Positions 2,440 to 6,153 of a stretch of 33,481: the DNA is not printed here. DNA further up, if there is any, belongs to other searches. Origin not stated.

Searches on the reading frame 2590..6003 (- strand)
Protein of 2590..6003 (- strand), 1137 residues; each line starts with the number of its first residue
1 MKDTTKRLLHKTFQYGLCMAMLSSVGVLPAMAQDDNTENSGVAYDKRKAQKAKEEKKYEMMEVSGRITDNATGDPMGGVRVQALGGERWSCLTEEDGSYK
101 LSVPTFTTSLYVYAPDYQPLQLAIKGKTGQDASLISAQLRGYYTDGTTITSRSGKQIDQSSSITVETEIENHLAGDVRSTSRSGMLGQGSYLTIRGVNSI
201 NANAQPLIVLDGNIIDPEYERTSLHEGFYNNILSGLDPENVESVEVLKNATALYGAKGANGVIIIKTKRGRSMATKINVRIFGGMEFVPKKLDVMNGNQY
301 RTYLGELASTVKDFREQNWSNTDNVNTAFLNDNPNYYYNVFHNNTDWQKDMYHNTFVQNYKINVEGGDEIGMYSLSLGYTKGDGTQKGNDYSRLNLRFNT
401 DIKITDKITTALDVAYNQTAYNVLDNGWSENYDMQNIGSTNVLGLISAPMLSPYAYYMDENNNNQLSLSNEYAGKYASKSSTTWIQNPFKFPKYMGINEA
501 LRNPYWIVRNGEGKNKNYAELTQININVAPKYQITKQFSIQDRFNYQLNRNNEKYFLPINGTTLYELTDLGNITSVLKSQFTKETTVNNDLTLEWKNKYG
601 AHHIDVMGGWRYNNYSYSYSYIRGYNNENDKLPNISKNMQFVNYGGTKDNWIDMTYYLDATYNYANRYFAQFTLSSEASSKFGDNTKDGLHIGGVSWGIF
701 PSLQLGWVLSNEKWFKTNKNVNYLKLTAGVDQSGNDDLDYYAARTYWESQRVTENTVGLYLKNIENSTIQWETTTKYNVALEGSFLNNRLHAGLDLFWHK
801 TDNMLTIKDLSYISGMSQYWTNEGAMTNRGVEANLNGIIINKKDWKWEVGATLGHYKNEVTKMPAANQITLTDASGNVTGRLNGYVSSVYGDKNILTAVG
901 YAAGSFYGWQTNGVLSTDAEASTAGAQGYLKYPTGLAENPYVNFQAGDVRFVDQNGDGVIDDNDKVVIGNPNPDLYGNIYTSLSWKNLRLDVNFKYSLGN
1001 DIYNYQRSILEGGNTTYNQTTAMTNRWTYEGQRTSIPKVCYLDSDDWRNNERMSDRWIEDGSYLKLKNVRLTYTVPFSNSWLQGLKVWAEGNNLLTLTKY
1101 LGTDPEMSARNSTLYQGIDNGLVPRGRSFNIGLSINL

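Call 7: search_protein_families(library=pfam, proteins=[window:2590-6003:-])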
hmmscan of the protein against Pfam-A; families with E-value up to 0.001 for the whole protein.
window:2590-6003:- (1137 aa): 2 families
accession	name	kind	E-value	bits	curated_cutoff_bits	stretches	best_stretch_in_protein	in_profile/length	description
PF07715.20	Plug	-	1.1e-11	45.6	23.9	1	149-262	9-107/107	TonB-dependent Receptor Plug Domain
PF13715.12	CarbopepD_reg_2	-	8.3e-06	26.2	32.2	1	63-132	1-70/88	CarboxypepD_reg-like domain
